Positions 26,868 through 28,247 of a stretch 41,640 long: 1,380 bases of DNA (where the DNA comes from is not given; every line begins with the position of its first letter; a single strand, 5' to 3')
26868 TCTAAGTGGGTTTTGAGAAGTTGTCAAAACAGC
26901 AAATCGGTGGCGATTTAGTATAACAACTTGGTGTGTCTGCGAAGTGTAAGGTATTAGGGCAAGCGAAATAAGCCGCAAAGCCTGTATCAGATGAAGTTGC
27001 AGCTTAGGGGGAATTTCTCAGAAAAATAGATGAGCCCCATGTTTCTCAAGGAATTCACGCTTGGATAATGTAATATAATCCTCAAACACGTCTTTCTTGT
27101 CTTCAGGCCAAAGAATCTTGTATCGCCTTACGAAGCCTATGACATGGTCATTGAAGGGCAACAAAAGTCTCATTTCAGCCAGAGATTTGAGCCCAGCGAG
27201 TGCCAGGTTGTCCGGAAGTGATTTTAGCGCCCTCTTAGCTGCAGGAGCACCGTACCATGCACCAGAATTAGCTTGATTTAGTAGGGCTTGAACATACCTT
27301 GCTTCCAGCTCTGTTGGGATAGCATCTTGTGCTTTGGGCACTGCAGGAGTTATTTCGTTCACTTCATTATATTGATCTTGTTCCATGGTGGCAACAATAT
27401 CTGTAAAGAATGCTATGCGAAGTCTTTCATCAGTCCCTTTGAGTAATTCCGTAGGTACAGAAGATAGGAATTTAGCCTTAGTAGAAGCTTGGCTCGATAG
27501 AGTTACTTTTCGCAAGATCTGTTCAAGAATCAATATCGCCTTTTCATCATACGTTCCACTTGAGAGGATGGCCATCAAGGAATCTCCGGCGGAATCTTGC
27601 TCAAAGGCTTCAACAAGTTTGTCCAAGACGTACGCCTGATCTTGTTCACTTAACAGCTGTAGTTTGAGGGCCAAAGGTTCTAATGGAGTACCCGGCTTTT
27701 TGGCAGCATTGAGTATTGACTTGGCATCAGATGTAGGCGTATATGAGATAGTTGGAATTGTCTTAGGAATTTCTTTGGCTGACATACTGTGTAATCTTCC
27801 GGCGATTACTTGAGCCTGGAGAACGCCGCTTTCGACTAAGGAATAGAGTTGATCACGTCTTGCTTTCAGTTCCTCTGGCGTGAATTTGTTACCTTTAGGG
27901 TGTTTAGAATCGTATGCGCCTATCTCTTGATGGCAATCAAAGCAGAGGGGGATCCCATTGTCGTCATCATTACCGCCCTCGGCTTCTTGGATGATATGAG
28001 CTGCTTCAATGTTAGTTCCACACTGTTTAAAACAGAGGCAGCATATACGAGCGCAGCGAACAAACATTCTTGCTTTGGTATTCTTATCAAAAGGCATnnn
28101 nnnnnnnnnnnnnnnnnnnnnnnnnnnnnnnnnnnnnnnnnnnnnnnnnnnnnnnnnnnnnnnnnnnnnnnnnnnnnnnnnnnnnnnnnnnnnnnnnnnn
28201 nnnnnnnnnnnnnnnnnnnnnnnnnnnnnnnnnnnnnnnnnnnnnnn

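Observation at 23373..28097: Co-oriented run of HNH nuclease, orphan 136-aa protein, PD-(D/E)xK nuclease, UDG-like glycosylase and membrane protein: candidate undescribed anti-MGE system(s)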

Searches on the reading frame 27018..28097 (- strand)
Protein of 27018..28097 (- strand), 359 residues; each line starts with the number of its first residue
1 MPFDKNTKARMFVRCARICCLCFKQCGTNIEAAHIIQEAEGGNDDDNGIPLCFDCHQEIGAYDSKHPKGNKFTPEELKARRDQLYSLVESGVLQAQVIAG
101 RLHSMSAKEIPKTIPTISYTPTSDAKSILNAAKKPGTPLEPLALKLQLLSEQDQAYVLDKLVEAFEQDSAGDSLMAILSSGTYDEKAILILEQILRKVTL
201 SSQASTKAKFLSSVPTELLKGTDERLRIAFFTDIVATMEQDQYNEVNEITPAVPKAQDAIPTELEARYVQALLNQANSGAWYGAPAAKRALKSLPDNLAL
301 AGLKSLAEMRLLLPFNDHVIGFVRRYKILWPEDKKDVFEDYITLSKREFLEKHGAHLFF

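Call 6: search_protein_families(library=pfam, proteins=[window:27018-28097:-], max_evalue=0.1)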
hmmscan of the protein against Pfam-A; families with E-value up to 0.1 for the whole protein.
window:27018-28097:- (359 aa): 3 families
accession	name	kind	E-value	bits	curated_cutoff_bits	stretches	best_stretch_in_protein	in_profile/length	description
PF13391.12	HNH_2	-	0.00097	19.4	21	1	29-61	11-60/66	HNH endonuclease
PF01844.29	HNH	-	0.0011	19.5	21.4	1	22-59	4-44/47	HNH endonuclease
PF14279.12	HNH_5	-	0.0016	18.7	27.5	1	19-61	1-45/56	HNH endonuclease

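Call 7: search_protein_families(library=padloc, proteins=[window:27018-28097:-], max_evalue=0.1)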
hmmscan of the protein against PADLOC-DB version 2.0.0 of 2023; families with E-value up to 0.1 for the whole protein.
window:27018-28097:- (359 aa): 1 family
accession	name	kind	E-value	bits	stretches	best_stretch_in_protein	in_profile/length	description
PDLC03656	mREase_IV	-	0.042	11.6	1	15-60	210-256/277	Type IV methyl-directed restriction enzyme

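Call 10: search_protein_families(library=phrogs, proteins=[window:27018-28097:-], max_evalue=0.01)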
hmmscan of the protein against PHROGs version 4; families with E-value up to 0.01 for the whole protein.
window:27018-28097:- (359 aa): 10 families
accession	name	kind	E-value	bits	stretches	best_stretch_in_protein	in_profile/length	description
phrog_589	-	DNA, RNA and nucleotide metabolism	1.6e-08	35.5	1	6-76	81-155/179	HNH endonuclease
phrog_144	-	DNA, RNA and nucleotide metabolism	2.5e-06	28.3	1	7-84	75-156/175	HNH endonuclease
phrog_333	-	DNA, RNA and nucleotide metabolism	7.3e-06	27.2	1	7-61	24-80/138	HNH endonuclease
phrog_7370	-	DNA, RNA and nucleotide metabolism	0.00021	22.4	1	5-69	30-94/115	HNH endonuclease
phrog_740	-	DNA, RNA and nucleotide metabolism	0.00049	20.2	1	3-63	25-88/332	HNH endonuclease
phrog_6050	-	DNA, RNA and nucleotide metabolism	0.00089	19.2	1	7-64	302-362/402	HNH endonuclease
phrog_1271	-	DNA, RNA and nucleotide metabolism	0.0018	18.7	1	19-69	269-325/361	HNH endonuclease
phrog_119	-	DNA, RNA and nucleotide metabolism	0.0022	17.9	1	9-70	196-265/443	HNH endonuclease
phrog_15103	-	unknown function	0.0033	17.9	1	29-60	223-255/280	-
phrog_1588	-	unknown function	0.0038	18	1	19-72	39-95/132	-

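Call 11: search_protein_families(library=ncbifam, proteins=[window:27018-28097:-], max_evalue=0.01)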
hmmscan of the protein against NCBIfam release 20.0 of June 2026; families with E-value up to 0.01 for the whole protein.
window:27018-28097:- (359 aa): 1 family
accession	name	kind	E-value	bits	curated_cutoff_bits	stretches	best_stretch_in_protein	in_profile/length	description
NF040563.1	guided_IscB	equivalog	3.4e-05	23.1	175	1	5-73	181-249/314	RNA-guided endonuclease IscB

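Call 13: find_encoding_contigs(protein=window:27018-28097:-, flank=10000, max_places=10)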
Protein window:27018-28097:- (359 aa): 2 contigs read that carry it; 2 places shown.
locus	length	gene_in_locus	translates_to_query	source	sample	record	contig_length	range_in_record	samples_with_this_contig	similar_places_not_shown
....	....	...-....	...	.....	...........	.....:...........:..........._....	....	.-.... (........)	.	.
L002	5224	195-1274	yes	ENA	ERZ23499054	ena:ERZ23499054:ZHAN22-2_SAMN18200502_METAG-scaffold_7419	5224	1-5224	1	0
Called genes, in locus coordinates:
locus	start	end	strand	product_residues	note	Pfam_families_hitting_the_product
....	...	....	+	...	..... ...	-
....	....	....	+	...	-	-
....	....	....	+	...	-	-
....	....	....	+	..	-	-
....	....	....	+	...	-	-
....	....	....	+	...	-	-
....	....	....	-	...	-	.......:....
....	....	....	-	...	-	?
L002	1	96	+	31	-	?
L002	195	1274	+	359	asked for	-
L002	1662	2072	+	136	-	-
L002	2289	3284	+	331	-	-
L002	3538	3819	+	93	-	-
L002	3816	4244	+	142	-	-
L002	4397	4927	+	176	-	-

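Call 18: search_solved_structures(query=window:27018-28097:-, max_evalue=10)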
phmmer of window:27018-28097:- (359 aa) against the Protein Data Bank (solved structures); distinct sequences matched with E-value up to 10: 6.
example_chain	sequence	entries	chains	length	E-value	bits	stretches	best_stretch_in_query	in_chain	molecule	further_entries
6nen_A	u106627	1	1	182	0.51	12.9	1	153-227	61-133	Copper resistance protein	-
6mhh_A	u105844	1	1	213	0.64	12.6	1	153-227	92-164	Metal resistance protein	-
7dog_A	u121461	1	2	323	0.67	12.5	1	152-201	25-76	Nuclease SbcCD subunit D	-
6me0_C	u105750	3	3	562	0.97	12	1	12-68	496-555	Maturase reverse transcriptase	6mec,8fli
6ghc_A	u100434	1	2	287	1.3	11.6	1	25-60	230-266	5-methylcytosine-specific restriction enzyme A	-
2kis_A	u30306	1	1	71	1.3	11.6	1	318-348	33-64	Transcription elongation regulator 1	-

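Call 31: find_homologous_proteins(query=window:27018-28097:-, max_evalue=0.001)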
Query window:27018-28097:- (359 aa): 245 proteins with E <= 0.001 among 4089 candidates; the best 120 are listed.
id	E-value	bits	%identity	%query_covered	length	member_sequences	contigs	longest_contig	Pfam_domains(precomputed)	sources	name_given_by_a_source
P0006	1.9e-236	802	100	100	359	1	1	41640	-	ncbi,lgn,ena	-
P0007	1.6e-157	542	70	98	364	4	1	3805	-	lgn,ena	-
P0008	2.3e-154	532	69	98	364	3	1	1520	PF01844.30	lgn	-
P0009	2.0e-119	417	55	98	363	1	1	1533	-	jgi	jgi:hypothetical protein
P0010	1.4e-118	414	56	98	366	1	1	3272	-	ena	-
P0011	1.4e-117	411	54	98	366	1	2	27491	-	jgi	jgi:hypothetical protein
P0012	1.7e-111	391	51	98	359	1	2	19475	PF01844.30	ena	-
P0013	2.2e-111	391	52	97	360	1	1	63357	PF01844.30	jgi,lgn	jgi:hypothetical protein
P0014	3.0e-110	387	50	98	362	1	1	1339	-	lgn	-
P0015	9.3e-110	385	50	98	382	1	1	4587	PF01844.30,PF14279.13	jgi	jgi:hypothetical protein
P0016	4.0e-109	383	50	98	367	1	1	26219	-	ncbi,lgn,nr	ncbi:MAG TPA: HNH endonuclease [Aequorivita sp.]|nr:HNH endonuclease [Aequorivita sp.]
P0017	7.9e-109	382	51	99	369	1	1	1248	PF01844.30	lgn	-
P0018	8.3e-108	379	51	98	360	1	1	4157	PF01844.30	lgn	-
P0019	2.1e-107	378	49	98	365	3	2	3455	PF01844.30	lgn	-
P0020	3.4e-107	377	52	98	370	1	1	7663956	PF01844.30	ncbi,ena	-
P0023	5.5e-106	373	50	97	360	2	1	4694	PF01844.30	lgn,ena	-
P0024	9.9e-104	365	48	98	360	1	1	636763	PF01844.30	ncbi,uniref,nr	ncbi:HNH endonuclease [Arenibacter sp. F26102]|uniref:HNH endonuclease n=1 Tax=Arenibacter sp. F2610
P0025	1.4e-103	365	50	98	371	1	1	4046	PF01844.30,PF14279.13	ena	-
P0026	5.8e-103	363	50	98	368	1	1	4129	PF01844.30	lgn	-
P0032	3.8e-99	350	48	97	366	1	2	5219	PF01844.30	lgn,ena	-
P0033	9.6e-99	349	49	99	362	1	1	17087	PF01844.30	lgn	-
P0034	6.6e-98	346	46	98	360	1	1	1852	PF01844.30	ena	-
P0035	2.4e-97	344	47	98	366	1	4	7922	PF01844.30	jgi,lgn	jgi:hypothetical protein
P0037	2.9e-96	341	48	96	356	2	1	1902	PF01844.30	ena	-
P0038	1.5e-94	335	46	98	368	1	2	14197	PF01844.30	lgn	-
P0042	1.0e-91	326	48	98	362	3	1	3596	PF01844.30,PF14279.13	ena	-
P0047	3.4e-91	324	44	98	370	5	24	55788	PF01844.30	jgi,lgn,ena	jgi:hypothetical protein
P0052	4.0e-90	321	44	99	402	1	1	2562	PF01844.30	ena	-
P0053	9.5e-90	319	49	96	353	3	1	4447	PF01844.30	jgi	-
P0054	1.4e-89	319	44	98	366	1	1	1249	PF01844.30,PF14279.13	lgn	-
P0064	2.3e-87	312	43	99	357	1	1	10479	PF01844.30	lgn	-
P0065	2.6e-87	311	44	98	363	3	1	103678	PF01844.30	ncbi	ncbi:MAG: HNH endonuclease [Desulfobulbaceae bacterium]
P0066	3.5e-87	311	45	98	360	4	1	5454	PF01844.30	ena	-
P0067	4.2e-87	311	45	98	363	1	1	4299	PF01844.30,PF14279.13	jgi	jgi:hypothetical protein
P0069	2.7e-86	308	44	98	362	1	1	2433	PF01844.30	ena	-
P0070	4.4e-86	307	46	96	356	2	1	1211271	PF01844.30,PF14279.13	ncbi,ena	-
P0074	2.9e-85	305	46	98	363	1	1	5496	PF01844.30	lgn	-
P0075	3.9e-85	304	43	98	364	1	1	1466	PF01844.30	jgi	jgi:hypothetical protein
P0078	2.4e-83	298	43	99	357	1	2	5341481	PF01844.30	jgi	jgi:hypothetical protein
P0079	3.6e-83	298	42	98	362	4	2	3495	PF01844.30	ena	-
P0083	9.2e-82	293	43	98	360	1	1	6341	PF01844.30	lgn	-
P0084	9.6e-82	293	43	98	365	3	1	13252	PF01844.30,PF14279.13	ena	-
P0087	3.6e-80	288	43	98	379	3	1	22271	PF01844.30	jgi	jgi:hypothetical protein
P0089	7.3e-80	287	41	98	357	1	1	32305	PF01844.30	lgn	-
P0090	9.1e-80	287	45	91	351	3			PF01844.30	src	-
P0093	1.5e-79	286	41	98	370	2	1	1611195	-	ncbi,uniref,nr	ncbi:HNH endonuclease [Geomonas sp. Red32]|uniref:HNH endonuclease n=1 Tax=Geomonas sp. Red32 TaxID=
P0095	3.0e-79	285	44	96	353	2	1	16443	PF01844.30,PF14279.13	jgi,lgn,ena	-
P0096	3.9e-79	285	48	83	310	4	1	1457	PF01844.30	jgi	jgi:hypothetical protein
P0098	2.0e-78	282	41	98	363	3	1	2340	PF01844.30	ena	-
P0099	2.5e-78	282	43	98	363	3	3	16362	PF01844.30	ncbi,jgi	jgi:hypothetical protein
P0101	2.6e-78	282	41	98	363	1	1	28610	PF01844.30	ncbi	-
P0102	4.2e-78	281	45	96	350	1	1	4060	PF01844.30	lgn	-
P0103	1.3e-77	280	42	98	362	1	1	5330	PF01844.30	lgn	-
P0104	2.8e-77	278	42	98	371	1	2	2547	PF01844.30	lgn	-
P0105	6.6e-77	277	61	62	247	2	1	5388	PF01844.30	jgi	-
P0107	1.4e-75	273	42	100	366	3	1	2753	PF01844.30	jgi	jgi:hypothetical protein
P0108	2.1e-75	272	40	98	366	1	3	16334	PF01844.30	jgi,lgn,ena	-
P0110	1.5e-74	269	43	98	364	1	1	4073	PF01844.30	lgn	-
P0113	3.6e-74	268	44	90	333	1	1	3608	PF01844.30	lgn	-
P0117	7.3e-73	264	39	98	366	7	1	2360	PF01844.30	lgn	-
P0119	1.7e-72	263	42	85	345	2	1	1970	PF01844.30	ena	-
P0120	1.4e-71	260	42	90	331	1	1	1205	PF01844.30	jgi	jgi:hypothetical protein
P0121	1.2e-66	243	41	90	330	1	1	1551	PF01844.30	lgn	-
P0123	2.5e-62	229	56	53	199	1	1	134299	PF01844.30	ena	-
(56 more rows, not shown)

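Call 32: find_encoding_contigs(protein=P0020, flank=8000, max_places=2)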
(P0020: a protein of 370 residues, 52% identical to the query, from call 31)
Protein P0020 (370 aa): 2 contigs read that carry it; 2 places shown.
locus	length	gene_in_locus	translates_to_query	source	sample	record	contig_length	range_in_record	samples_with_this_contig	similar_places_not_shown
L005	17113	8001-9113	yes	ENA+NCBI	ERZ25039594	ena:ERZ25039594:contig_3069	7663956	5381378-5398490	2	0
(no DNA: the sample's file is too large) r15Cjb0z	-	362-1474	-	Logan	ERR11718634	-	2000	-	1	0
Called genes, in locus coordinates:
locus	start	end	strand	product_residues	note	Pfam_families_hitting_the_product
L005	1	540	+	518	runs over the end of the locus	PF00289:Biotin_carb_N, PF02786:CPSase_L_D2, PF07478:Dala_Dala_lig_C, PF02785:Biotin_carb_C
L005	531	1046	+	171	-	PF25919:BSH_CusB (faint), PF25917:BSH_RND (faint), PF25984:BSH_YknX (faint), PF25973:BSH_CzcB (faint), PF00364:Biotin_lipoyl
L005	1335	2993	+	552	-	PF02366:PMT (weak), PF13231:PMT_2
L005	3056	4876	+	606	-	PF00501:AMP-binding, PF23562:AMP-binding_C_3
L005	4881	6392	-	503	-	PF13173:AAA_14, PF13635:DUF4143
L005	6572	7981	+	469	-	PF05147:LANC_like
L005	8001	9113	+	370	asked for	PF01844:HNH (weak)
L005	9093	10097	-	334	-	PF01902:Diphthami_syn_2_N, PF28410:Diphthami_syn_2_C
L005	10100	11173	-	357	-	PF01008:IF-2B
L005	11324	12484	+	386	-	PF01053:Cys_Met_Meta_PP, PF00266:Aminotran_5 (faint)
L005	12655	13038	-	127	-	PF03091:CutA1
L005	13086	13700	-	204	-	PF12019:GspH (faint)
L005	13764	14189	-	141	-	PF12836:HHH_3, PF00633:HHH (faint)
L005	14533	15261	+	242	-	PF10502:Peptidase_S26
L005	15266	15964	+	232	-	PF10502:Peptidase_S26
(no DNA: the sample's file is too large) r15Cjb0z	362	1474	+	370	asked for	PF01844:HNH (weak)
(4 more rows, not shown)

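Call 33: find_encoding_contigs(protein=P0024, flank=8000, max_places=2)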
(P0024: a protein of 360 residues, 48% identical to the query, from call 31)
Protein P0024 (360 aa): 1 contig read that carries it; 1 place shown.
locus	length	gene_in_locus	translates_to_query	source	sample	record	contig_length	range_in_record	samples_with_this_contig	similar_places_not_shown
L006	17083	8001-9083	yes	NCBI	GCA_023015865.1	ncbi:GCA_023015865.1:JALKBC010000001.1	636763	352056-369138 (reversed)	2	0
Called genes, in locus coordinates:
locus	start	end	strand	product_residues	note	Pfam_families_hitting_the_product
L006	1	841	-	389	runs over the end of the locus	PF04773:FecR, PF16344:FecR_C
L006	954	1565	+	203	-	PF04542:Sigma70_r2, PF08281:Sigma70_r4_2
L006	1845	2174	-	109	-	PF07411:DUF1508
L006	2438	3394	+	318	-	PF13536:EmrE, PF00892:EamA (weak)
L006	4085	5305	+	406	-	PF17293:Arm-DNA-bind_5, PF13102:Phage_int_SAM_5, PF00589:Phage_integrase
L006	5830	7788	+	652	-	PF02463:SMC_N (weak), PF13175:AAA_15, PF13304:AAA_21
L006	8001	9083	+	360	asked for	PF01844:HNH (weak)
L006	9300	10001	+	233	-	-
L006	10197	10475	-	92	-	-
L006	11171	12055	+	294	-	PF04326:SLFN_AlbA_2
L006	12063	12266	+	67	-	-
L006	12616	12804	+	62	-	PF01381:HTH_3, PF13443:HTH_26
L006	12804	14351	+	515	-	PF12161:HsdM_N, PF02384:N6_Mtase, PF07669:Eco57I (weak)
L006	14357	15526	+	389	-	PF01420:Methylase_S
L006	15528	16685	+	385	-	PF13304:AAA_21 (faint), PF13166:AAA_13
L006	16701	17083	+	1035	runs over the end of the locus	PF04313:HSDR_N, PF00270:DEAD, PF04851:ResIII, PF18766:SWI2_SNF2, PF22679:T1R_D3-like, PF12008:EcoR124_C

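Call 34: find_encoding_contigs(protein=P0093, flank=8000, max_places=2)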
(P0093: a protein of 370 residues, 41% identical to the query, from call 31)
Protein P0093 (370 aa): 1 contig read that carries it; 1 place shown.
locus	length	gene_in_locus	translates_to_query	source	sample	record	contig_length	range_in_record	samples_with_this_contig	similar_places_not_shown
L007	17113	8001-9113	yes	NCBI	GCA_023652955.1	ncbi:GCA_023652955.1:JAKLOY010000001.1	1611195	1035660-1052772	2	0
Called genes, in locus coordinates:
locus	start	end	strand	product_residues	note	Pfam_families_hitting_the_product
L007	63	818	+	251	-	PF01061:ABC2_membrane, PF12698:ABC2_membrane_3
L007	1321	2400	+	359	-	PF04055:Radical_SAM, PF13353:Fer4_12 (weak), PF13186:SPASM (weak)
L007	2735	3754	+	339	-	PF01208:URO-D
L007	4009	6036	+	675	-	PF04326:SLFN_AlbA_2, PF13749:HATPase_c_4, PF00076:RRM_1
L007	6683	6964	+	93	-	-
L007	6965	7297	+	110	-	-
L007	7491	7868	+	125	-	-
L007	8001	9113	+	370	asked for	-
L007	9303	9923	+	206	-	PF07978:NIPSNAP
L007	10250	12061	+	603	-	PF25591:LRV_2 (weak)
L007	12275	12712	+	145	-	PF00383:dCMP_cyt_deam_1, PF14437:MafB19-deam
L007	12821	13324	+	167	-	-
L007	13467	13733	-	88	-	PF01258:zf-dskA_traR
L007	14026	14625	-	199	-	PF09411:PagL (faint), PF13505:OMP_b-brl, PF01617:Surface_Ag_2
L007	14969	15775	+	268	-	-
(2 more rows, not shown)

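Call 37: list_cluster_members(proteins=[window:27018-28097:-, window:26228-26638:-, window:25016-26011:-, window:24481-24762:-, window:24056-24484:-, window:23373-23903:-, window:22574-23080:+, window:22042-22599:+, window:21353-22045:+, window:28724-31192:-])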
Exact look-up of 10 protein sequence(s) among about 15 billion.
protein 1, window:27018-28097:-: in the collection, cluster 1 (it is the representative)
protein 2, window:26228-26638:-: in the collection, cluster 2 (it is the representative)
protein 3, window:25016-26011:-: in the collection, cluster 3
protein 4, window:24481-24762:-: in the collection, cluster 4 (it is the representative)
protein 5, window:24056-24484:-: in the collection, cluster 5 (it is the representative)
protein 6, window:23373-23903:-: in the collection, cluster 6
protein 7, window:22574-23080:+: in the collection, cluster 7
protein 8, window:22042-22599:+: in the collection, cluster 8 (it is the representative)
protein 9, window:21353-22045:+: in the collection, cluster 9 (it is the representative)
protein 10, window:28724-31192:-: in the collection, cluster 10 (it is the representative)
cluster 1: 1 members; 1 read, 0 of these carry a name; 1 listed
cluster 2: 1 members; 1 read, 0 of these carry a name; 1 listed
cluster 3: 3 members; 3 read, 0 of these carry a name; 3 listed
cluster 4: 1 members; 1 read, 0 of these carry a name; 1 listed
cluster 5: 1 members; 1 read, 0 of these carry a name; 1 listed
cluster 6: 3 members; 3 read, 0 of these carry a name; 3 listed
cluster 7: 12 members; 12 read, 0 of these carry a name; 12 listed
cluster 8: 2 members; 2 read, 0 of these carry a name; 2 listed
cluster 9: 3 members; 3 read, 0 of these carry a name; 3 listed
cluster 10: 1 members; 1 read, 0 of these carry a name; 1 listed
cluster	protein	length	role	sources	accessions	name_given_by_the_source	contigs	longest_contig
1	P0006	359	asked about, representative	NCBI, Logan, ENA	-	-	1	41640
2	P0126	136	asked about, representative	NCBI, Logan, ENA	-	-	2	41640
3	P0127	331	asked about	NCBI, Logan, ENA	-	-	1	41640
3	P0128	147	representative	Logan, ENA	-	-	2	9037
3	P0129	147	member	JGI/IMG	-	-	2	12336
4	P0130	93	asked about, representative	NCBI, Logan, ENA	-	-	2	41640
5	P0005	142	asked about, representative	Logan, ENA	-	-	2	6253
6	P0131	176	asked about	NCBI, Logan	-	-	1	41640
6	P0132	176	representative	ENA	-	-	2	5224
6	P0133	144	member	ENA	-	-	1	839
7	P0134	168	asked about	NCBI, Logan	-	-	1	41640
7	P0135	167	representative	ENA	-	-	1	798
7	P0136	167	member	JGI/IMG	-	-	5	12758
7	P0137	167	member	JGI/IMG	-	-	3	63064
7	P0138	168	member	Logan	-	-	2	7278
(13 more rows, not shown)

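Call 38: find_encoding_contigs(protein=P0129, flank=10000, max_places=4)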
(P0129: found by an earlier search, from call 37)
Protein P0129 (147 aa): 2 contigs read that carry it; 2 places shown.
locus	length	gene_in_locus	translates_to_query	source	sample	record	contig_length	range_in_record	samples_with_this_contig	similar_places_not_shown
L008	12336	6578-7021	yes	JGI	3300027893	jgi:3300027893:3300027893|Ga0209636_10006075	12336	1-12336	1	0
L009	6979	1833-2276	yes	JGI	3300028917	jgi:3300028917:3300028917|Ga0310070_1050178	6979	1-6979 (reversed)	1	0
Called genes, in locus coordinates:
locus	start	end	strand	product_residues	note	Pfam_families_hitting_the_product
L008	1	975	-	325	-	?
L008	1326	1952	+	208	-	PF03544:TonB_C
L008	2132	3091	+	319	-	-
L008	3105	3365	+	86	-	-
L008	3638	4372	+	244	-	PF18728:HEPN_AbiV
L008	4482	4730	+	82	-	-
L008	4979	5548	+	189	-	-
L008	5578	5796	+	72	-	-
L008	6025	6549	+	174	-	-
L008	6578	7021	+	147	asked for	-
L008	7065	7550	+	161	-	-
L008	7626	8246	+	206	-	-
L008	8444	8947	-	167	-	PF02075:RuvC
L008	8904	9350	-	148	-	-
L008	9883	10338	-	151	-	PF13730:HTH_36, PF08279:HTH_11 (weak)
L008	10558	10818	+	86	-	-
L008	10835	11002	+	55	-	-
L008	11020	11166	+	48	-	-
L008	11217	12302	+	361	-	PF13384:HTH_23 (weak), PF13518:HTH_28, PF13551:HTH_29, PF13565:HTH_32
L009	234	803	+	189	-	-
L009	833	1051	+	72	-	-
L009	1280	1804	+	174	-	-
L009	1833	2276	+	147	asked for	-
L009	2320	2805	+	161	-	-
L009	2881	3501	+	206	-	-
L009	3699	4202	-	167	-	PF02075:RuvC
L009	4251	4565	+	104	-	-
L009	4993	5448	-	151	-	PF13730:HTH_36, PF08279:HTH_11 (weak)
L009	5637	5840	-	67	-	-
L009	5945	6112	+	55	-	-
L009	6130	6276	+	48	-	-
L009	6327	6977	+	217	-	?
